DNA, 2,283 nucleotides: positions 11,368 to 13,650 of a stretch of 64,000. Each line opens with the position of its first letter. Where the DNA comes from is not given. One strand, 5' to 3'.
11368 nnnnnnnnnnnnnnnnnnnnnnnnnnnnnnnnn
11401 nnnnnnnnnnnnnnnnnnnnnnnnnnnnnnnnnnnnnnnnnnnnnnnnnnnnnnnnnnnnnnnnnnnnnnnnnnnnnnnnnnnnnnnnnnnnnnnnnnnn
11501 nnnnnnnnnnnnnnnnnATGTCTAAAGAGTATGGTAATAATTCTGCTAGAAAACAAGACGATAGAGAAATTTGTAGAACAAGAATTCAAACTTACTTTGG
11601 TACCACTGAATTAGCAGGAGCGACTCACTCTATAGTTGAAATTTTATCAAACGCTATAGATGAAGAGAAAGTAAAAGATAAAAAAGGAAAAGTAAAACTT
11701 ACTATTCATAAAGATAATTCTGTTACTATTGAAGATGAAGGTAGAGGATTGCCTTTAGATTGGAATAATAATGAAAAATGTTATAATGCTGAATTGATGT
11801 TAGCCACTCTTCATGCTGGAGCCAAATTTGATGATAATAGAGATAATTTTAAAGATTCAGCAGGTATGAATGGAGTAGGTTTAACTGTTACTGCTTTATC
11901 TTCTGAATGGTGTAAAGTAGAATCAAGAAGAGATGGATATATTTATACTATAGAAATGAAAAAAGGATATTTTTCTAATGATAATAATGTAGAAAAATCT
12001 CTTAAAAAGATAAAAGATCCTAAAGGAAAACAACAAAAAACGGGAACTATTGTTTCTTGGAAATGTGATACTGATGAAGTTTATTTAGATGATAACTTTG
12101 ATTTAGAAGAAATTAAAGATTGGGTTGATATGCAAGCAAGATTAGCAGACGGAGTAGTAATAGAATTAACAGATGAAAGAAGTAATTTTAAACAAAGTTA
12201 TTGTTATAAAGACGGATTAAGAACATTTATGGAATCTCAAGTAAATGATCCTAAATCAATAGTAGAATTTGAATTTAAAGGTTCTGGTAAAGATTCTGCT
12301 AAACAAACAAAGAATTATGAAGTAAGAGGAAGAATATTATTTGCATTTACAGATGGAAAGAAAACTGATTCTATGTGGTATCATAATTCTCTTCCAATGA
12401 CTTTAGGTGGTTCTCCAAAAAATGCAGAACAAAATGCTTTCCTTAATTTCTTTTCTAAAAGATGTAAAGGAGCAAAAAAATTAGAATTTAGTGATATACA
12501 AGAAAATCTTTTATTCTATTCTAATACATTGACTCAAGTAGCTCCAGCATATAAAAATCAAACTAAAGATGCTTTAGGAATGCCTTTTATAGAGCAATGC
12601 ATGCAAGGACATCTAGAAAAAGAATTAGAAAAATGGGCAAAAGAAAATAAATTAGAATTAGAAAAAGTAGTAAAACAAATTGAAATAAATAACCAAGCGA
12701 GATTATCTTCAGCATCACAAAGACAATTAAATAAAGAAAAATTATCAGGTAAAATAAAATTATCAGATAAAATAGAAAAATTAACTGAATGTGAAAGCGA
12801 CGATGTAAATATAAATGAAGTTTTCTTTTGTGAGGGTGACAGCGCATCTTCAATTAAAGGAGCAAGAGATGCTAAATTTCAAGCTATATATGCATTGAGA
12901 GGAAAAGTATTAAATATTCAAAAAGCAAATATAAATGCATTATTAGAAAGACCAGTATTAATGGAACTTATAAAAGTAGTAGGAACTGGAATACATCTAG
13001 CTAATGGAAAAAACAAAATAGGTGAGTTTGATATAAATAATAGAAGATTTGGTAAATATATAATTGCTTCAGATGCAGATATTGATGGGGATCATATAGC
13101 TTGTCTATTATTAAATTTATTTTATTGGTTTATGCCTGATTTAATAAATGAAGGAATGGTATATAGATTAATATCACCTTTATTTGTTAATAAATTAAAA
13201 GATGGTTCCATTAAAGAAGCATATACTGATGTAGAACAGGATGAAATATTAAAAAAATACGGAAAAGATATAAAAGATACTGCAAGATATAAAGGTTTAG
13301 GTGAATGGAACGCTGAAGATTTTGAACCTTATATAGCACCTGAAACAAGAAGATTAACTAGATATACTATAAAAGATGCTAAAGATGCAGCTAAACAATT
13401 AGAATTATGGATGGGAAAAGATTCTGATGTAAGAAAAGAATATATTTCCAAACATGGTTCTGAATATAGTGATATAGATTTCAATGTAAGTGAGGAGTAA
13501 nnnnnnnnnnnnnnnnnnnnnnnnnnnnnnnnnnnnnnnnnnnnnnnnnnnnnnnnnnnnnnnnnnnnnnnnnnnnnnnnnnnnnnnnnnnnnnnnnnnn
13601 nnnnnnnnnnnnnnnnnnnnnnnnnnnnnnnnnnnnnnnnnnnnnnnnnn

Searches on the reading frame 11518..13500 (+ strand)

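Call 12: search_protein_families(library=pfam, proteins=[window:11518-13500:+], max_evalue=0.01)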
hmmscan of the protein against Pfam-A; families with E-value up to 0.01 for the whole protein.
window:11518-13500:+ (660 aa): 4 families
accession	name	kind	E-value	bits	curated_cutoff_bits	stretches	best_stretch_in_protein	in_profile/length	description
PF00204.31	DNA_gyraseB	-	1.5e-15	57.6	27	1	233-403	1-172/173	DNA gyrase B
PF01751.28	Toprim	-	1.7e-12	47.8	23.1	1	434-545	1-86/96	Toprim domain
PF00986.26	DNA_gyraseB_C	-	5e-11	43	29.8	1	589-643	7-62/63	DNA gyrase B subunit, carboxyl terminus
PF02518.31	HATPase_c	-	4.7e-07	30.7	26.4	1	37-130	8-85/111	Histidine kinase-, DNA gyrase B-, and HSP90-like ATPase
